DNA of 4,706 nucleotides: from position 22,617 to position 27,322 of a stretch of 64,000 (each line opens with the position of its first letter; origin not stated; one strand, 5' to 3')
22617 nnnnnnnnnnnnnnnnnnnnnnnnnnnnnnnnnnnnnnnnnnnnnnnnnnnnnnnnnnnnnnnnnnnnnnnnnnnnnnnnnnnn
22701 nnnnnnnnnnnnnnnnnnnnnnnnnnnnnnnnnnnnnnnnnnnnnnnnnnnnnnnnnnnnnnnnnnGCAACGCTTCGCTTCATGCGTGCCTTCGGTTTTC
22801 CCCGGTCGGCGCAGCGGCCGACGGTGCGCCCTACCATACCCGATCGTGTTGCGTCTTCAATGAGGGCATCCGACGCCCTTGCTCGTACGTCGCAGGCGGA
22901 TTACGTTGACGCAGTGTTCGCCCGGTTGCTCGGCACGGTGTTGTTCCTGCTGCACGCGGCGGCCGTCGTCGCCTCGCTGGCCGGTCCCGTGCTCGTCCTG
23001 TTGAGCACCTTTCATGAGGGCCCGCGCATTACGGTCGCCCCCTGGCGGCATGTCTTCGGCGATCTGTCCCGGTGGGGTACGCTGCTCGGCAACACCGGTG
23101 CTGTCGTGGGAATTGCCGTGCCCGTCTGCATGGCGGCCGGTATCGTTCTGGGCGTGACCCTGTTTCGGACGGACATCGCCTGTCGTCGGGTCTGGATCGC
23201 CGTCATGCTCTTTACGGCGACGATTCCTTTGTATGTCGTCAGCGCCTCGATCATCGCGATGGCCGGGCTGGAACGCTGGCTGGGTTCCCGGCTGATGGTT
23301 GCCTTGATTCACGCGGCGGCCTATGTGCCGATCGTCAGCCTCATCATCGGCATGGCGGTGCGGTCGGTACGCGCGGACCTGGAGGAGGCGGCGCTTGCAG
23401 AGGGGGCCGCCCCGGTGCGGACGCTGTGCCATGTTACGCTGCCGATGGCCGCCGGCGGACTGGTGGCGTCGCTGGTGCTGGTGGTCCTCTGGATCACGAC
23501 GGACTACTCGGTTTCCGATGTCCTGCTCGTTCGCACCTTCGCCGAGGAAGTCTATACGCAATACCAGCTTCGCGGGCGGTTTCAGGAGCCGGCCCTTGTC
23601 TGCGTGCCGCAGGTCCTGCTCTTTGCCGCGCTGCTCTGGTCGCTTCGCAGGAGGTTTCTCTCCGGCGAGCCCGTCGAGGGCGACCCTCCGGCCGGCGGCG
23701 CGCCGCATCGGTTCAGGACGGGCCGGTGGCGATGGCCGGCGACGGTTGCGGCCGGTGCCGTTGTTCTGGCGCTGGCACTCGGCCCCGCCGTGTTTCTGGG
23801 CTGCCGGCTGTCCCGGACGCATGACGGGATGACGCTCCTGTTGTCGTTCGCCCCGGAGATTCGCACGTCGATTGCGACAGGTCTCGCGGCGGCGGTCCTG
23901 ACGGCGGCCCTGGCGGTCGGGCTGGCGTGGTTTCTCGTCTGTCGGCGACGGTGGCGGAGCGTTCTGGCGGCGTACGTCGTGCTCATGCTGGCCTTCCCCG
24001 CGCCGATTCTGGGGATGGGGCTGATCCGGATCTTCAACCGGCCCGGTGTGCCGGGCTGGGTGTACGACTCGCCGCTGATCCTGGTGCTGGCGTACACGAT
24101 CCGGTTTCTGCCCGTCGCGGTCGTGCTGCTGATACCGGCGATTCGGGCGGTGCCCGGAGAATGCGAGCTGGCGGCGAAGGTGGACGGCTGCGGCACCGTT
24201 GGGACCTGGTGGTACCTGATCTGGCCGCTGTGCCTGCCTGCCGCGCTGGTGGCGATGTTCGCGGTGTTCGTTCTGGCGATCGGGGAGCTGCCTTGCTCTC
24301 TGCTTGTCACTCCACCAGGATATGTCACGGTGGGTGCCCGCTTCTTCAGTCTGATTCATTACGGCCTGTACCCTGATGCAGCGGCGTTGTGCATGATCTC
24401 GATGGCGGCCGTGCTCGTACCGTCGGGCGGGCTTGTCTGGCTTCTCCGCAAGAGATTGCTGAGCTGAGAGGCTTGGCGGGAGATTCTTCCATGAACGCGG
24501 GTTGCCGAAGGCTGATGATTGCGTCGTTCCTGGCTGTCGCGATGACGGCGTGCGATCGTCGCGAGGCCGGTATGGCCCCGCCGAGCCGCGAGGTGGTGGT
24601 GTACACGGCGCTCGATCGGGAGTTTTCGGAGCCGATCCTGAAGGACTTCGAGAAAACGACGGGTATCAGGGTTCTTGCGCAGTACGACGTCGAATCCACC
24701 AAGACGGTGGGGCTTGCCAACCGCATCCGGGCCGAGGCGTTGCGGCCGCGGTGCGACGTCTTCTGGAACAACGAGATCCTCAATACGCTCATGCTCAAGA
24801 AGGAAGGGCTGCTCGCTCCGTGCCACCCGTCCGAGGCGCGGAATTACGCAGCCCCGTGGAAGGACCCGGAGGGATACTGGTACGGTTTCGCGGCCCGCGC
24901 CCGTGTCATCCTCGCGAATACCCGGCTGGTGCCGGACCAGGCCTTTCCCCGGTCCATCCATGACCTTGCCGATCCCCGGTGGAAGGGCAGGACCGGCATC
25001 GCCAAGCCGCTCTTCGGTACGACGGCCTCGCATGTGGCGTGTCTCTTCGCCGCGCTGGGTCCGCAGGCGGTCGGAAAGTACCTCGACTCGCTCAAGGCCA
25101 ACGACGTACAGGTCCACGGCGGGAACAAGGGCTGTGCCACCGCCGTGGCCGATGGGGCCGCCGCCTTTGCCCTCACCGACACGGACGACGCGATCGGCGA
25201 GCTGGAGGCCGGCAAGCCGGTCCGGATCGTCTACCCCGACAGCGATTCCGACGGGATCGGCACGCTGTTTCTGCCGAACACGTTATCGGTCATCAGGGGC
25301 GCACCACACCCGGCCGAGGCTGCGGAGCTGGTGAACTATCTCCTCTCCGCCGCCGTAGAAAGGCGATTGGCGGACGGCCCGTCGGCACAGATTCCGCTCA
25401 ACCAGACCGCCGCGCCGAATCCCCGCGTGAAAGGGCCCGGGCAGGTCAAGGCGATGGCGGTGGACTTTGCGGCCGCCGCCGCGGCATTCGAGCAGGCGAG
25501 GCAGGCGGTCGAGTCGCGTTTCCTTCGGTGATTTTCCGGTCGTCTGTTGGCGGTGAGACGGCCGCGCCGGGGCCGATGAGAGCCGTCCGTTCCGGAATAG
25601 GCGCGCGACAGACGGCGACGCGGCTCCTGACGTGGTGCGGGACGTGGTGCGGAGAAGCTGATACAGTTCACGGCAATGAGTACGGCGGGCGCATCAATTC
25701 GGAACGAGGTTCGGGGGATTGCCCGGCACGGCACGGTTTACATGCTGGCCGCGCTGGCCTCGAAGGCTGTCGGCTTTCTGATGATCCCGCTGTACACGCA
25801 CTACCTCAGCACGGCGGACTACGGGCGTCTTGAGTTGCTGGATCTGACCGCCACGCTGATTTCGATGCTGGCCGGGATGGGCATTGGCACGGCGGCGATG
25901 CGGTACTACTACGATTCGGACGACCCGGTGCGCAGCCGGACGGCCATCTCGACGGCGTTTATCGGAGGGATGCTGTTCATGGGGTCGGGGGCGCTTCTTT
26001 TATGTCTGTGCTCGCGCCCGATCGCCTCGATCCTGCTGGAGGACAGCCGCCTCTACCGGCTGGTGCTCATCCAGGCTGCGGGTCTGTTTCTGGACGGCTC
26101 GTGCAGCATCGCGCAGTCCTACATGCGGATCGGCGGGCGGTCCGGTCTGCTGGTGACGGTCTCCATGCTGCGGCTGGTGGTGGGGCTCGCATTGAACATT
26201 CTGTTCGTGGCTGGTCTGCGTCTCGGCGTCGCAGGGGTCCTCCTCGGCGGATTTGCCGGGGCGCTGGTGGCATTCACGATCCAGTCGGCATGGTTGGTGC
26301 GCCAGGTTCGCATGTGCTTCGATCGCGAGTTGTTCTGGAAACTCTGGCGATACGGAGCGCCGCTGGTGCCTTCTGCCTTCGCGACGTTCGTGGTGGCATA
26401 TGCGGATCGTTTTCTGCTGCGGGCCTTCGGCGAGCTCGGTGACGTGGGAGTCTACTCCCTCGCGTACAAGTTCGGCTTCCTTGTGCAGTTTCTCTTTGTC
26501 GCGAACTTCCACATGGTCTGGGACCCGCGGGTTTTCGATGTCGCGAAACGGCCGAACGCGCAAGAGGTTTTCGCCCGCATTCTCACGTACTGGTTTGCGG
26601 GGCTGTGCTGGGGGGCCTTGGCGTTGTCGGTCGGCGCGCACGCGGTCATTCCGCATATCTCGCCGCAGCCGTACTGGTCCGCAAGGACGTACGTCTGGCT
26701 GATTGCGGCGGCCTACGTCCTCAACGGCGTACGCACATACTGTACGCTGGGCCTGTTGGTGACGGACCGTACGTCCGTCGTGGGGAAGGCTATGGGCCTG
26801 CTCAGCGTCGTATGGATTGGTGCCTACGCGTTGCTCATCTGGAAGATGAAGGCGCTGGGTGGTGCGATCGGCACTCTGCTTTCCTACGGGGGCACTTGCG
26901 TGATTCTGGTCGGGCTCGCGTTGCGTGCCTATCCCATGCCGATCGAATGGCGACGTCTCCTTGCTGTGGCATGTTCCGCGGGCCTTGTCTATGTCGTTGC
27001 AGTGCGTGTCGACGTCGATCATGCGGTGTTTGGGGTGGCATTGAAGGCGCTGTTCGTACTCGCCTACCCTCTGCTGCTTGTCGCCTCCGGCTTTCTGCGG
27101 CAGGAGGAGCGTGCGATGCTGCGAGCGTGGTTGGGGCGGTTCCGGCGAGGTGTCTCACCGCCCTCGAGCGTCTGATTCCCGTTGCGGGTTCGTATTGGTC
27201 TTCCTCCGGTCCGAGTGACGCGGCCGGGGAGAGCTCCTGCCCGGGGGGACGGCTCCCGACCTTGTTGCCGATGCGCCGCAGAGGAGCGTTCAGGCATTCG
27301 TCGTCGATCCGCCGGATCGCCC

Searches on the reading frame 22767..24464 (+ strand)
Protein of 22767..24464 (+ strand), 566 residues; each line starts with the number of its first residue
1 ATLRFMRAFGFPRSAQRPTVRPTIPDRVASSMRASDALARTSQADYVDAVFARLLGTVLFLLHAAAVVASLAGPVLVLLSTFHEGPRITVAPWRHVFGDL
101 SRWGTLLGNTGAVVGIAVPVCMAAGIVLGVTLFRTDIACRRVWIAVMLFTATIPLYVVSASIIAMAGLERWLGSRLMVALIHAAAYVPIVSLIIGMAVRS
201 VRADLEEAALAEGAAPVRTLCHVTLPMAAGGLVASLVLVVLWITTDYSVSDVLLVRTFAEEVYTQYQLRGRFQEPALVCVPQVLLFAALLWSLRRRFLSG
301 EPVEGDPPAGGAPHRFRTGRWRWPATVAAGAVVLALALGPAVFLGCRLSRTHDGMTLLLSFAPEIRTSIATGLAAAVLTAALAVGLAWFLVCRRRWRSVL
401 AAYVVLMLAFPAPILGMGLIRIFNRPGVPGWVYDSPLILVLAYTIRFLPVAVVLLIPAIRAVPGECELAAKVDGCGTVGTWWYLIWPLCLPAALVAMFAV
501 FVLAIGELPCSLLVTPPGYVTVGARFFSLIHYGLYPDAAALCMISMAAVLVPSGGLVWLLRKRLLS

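Call 33: search_protein_families(library=pfam, proteins=[window:22767-24464:+], max_evalue=0.0001)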
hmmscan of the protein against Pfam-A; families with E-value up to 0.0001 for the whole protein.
window:22767-24464:+ (566 aa): 1 family
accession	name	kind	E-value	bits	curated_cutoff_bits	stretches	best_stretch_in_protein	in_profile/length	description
PF00528.27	BPD_transp_1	-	3.2e-20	73.1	26.4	2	385-551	7-165/184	Binding-protein-dependent transport system inner membrane component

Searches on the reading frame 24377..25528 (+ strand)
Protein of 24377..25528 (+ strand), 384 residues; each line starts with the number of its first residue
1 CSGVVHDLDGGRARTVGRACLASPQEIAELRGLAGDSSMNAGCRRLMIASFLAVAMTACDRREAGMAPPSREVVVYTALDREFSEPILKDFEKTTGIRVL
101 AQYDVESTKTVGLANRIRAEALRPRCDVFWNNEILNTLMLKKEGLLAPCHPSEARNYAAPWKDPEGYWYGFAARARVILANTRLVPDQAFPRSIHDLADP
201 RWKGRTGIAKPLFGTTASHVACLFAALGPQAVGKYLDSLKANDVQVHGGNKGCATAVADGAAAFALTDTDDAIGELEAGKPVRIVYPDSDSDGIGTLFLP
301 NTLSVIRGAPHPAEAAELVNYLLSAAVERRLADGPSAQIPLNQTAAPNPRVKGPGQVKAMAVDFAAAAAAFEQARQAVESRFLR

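Call 33: search_protein_families(library=pfam, proteins=[window:24377-25528:+], max_evalue=0.0001)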
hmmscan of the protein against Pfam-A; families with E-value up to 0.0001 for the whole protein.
window:24377-25528:+ (384 aa): 4 families
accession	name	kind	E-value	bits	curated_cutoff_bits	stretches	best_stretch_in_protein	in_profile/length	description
PF13343.11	SBP_bac_6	-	6.8e-21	75.3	24.6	1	140-348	24-226/245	Bacterial extracellular solute-binding protein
PF13416.11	SBP_bac_8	-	2.9e-17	63.8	27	1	88-353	3-273/279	Bacterial extracellular solute-binding protein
PF13531.11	SBP_bac_11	-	2e-14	54.4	25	1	81-331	10-221/227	Bacterial extracellular solute-binding protein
PF01547.30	SBP_bac_1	-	5.8e-09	36.8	26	1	82-327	9-305/307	Bacterial extracellular solute-binding protein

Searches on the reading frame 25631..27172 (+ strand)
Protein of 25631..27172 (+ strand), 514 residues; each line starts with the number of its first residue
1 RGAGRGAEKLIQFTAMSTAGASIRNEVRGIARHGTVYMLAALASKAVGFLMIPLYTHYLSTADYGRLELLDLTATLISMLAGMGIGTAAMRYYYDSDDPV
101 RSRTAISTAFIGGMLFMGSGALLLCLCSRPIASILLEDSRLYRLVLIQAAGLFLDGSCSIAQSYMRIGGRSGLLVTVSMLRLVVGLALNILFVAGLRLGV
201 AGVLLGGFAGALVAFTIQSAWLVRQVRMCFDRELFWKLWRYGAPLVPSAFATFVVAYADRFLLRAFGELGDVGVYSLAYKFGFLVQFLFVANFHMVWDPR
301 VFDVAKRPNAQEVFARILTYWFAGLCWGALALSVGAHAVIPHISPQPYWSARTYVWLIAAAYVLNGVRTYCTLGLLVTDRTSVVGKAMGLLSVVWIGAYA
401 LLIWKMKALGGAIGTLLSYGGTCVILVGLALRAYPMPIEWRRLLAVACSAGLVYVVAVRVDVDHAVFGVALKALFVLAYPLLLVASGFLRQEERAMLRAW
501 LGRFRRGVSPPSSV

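Call 33: search_protein_families(library=pfam, proteins=[window:25631-27172:+], max_evalue=0.0001)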
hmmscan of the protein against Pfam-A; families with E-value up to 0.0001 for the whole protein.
window:25631-27172:+ (514 aa): 2 families
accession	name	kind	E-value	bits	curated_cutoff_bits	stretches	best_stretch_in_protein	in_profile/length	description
PF01943.22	Polysacc_synt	-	6.3e-22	78.7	28.2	1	32-300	3-269/274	Polysaccharide biosynthesis protein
PF13440.11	Polysacc_synt_3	-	1e-15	58.2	23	1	59-299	6-238/293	Polysaccharide biosynthesis protein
